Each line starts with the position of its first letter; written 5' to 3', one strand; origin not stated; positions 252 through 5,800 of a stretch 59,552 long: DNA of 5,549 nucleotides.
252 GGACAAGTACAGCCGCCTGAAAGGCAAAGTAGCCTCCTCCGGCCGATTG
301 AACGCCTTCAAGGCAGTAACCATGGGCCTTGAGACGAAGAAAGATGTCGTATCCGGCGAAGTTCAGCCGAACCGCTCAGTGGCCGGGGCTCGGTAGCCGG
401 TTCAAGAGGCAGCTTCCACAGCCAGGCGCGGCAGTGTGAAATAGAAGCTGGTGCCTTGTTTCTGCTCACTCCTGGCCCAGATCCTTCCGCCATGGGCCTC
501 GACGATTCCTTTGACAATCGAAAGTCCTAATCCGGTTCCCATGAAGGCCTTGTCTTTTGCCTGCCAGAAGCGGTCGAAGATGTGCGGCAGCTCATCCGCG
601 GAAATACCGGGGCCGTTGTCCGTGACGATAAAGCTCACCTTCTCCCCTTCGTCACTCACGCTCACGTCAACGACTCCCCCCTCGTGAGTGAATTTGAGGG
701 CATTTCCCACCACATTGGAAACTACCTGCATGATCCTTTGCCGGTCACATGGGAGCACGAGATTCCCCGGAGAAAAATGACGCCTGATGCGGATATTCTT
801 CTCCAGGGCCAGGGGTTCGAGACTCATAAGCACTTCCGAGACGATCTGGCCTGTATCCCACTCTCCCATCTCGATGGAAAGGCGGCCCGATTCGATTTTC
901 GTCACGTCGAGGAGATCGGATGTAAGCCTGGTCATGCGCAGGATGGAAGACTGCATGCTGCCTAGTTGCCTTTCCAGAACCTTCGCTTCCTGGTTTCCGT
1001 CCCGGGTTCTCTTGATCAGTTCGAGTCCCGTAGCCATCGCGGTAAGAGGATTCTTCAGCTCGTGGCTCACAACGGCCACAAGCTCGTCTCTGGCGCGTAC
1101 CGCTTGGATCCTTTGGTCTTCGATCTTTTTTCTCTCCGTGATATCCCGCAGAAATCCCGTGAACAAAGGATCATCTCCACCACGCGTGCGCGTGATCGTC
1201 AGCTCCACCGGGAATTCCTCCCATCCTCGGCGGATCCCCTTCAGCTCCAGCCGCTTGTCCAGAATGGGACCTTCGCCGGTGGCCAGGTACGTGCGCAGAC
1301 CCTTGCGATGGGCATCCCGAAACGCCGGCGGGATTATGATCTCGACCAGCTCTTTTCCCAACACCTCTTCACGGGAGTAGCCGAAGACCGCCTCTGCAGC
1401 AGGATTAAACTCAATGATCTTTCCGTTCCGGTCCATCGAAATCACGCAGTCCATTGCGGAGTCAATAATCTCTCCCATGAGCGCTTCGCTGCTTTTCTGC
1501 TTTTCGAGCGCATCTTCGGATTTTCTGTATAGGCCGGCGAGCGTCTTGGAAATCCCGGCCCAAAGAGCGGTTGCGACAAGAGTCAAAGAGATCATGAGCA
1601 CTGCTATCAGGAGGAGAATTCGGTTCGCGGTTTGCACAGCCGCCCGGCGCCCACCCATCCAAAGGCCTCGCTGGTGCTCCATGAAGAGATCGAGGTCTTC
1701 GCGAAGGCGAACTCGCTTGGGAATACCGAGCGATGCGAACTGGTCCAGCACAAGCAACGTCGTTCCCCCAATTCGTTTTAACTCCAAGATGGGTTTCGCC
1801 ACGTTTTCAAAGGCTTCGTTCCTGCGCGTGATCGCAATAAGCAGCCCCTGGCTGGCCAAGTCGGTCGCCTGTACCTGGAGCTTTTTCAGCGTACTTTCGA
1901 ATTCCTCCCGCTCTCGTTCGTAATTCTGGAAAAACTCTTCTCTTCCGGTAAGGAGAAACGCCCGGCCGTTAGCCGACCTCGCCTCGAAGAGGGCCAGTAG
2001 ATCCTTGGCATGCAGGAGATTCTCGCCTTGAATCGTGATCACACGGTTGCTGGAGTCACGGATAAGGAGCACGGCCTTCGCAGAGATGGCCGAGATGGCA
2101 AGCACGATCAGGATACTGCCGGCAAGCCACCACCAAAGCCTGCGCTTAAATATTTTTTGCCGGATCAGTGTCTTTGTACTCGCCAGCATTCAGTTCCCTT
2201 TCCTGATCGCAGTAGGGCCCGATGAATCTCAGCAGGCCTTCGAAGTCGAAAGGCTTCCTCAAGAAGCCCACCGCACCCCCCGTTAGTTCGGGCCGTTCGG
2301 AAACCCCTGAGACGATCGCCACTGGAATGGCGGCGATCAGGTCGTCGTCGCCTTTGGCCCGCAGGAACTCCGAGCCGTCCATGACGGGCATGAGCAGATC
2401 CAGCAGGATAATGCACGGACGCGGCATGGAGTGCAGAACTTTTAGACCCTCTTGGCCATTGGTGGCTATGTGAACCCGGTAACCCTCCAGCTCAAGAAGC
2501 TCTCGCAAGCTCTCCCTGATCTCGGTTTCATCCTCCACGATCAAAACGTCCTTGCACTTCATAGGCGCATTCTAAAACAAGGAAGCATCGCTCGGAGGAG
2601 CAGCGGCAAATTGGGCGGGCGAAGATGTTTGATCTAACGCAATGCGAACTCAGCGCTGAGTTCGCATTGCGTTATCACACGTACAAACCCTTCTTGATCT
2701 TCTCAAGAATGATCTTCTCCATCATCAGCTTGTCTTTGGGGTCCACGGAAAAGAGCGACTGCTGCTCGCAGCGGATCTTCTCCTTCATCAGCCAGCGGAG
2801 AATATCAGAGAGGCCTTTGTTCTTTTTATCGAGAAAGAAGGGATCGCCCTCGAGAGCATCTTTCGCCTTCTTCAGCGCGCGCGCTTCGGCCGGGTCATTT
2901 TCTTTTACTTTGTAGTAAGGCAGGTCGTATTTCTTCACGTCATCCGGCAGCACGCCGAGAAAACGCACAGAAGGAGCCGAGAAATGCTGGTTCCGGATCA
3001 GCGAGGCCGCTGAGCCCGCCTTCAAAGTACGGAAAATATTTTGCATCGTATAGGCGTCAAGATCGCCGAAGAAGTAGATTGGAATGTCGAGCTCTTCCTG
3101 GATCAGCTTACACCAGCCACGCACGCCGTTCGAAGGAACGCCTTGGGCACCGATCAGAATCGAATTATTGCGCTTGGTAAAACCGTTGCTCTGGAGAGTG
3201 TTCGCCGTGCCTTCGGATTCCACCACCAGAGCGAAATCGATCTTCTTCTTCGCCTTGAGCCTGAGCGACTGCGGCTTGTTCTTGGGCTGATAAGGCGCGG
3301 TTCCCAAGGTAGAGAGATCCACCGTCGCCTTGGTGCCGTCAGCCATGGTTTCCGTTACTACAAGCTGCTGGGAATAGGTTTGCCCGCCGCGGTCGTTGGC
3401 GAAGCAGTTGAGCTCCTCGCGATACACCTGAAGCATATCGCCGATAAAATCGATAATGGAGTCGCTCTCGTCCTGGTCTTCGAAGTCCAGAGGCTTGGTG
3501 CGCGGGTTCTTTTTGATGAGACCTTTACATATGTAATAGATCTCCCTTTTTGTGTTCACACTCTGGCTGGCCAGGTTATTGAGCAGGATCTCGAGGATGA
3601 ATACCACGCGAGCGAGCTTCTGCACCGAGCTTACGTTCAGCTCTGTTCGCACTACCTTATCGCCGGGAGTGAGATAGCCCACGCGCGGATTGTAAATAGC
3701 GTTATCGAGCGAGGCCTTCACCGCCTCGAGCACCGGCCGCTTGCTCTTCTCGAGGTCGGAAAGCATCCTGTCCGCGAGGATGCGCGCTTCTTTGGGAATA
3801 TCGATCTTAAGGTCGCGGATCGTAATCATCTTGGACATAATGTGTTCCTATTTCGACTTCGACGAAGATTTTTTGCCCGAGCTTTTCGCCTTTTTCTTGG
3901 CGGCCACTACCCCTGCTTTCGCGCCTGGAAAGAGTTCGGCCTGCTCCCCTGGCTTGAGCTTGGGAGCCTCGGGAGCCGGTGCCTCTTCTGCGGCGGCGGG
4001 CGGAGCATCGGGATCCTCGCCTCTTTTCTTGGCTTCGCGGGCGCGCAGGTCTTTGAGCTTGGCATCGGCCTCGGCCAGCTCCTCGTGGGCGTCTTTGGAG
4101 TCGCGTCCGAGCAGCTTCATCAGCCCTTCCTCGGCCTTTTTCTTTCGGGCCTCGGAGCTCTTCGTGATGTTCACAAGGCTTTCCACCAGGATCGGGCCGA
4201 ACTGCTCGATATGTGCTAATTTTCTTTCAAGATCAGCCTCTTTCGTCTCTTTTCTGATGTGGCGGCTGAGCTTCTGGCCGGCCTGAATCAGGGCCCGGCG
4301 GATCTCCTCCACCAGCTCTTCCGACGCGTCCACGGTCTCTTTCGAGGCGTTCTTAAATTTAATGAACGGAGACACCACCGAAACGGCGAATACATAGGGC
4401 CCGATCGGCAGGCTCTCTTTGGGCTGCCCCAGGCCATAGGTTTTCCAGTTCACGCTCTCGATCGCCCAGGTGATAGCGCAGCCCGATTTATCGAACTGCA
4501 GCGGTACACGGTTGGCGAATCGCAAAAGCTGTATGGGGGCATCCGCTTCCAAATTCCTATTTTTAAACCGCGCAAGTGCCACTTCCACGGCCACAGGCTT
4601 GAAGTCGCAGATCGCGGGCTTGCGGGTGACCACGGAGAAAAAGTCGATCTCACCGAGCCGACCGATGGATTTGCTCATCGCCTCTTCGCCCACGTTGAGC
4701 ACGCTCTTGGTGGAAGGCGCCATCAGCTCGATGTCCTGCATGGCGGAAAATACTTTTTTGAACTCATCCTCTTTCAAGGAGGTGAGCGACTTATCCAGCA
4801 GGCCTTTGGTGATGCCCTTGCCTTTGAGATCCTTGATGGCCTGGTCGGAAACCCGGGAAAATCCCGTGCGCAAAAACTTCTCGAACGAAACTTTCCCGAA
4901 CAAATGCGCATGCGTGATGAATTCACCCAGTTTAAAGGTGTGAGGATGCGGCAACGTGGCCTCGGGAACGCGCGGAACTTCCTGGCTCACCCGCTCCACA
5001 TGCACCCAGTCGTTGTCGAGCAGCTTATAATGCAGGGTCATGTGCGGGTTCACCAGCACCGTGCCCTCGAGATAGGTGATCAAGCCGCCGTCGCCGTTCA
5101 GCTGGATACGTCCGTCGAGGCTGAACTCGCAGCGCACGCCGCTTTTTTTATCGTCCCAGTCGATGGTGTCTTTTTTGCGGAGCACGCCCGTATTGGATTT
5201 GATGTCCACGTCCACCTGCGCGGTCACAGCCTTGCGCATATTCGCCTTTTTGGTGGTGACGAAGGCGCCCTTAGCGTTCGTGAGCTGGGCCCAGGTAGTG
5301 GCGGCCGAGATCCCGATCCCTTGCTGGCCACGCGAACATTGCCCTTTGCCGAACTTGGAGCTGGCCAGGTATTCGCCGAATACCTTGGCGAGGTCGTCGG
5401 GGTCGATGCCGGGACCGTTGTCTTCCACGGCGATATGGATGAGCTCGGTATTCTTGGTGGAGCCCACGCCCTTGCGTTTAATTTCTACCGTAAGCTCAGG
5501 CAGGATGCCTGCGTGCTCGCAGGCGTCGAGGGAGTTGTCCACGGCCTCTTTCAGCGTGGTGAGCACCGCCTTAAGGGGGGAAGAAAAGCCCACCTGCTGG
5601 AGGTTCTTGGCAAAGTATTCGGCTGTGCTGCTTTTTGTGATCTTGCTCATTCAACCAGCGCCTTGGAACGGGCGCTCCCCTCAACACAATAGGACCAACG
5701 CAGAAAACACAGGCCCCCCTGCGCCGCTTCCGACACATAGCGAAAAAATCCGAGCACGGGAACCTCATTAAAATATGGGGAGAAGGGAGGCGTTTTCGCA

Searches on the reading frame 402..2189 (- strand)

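Call 64: search_protein_families(library=pfam, proteins=[window:402-2189:-], max_evalue=0.00001)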
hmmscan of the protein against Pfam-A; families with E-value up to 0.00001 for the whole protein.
window:402-2189:- (595 aa): 7 families
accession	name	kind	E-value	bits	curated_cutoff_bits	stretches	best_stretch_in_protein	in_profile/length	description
PF02518.31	HATPase_c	-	3.9e-33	114.6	26.4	1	482-588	2-109/111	Histidine kinase-, DNA gyrase B-, and HSP90-like ATPase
PF00512.31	HisKA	-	1.9e-15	57.1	26.9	1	366-435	1-66/66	His Kinase A (phospho-acceptor) domain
PF13426.13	PAS_9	-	6.4e-15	55.7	27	1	247-352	2-103/103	PAS domain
PF00989.32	PAS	-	6.9e-15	55.5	22.6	1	240-350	5-113/113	PAS fold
PF08448.16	PAS_4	-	7.3e-11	42.7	23.1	1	243-354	2-109/110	PAS fold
PF05227.19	CHASE3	-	5.6e-06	26.7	28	1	57-142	11-97/138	CHASE3 domain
PF13188.13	PAS_8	-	5.6e-06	26.5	21.8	0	241-290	6-55/65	PAS domain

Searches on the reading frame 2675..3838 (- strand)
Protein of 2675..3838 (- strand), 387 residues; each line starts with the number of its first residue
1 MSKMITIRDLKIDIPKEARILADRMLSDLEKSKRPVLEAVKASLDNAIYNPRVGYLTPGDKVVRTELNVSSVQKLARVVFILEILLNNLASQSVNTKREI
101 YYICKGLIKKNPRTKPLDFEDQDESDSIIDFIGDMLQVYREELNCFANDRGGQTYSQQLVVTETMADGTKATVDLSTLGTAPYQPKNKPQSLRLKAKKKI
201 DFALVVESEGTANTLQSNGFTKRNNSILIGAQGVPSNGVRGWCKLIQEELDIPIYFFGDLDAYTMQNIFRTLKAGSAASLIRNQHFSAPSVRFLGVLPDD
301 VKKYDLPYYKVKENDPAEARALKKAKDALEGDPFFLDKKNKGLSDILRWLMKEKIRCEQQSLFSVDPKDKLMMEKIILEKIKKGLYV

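Call 64: search_protein_families(library=pfam, proteins=[window:2675-3838:-], max_evalue=0.00001)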
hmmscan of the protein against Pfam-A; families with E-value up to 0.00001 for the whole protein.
window:2675-3838:- (387 aa): 2 families
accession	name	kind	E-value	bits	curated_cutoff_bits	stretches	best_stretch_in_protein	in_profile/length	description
PF21180.3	TOP6A-Spo11_Toprim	-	7.5e-38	130.6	24.1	1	202-368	1-159/170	Topoisomerase 6 subunit A/Spo11, Toprim domain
PF04406.19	TP6A_N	-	1.1e-14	54.4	26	1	73-144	1-61/62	Type IIB DNA topoisomerase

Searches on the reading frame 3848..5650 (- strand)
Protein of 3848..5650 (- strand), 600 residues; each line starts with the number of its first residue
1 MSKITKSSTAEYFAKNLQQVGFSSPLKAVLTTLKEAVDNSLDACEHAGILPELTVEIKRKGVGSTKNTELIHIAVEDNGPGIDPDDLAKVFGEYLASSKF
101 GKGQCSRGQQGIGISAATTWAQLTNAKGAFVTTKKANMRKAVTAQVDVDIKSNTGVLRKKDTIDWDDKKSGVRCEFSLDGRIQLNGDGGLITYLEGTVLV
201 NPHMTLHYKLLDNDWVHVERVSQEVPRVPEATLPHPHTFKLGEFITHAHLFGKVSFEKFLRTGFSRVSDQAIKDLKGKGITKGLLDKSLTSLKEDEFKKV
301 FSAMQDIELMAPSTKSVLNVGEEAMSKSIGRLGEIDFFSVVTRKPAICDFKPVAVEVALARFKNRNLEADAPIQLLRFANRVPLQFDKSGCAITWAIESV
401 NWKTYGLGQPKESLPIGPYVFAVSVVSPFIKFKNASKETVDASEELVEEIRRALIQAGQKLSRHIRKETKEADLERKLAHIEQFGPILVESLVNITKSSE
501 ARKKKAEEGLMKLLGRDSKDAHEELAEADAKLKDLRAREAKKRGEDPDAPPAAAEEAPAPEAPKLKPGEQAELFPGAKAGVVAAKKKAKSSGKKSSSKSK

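Call 64: search_protein_families(library=pfam, proteins=[window:3848-5650:-], max_evalue=0.00001)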
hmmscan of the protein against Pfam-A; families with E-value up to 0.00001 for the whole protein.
window:3848-5650:- (600 aa): 3 families
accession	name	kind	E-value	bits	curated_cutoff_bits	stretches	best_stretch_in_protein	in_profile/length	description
PF09239.17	Topo-VIb_trans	-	1.4e-44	152.1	24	1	312-476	1-158/159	Topoisomerase VI B subunit, transducer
PF02518.31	HATPase_c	-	2.6e-10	41.1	26.4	1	31-124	8-87/111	Histidine kinase-, DNA gyrase B-, and HSP90-like ATPase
PF13589.12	HATPase_c_3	-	1.5e-09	38.5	25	1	32-156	6-115/137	Histidine kinase-, DNA gyrase B-, and HSP90-like ATPase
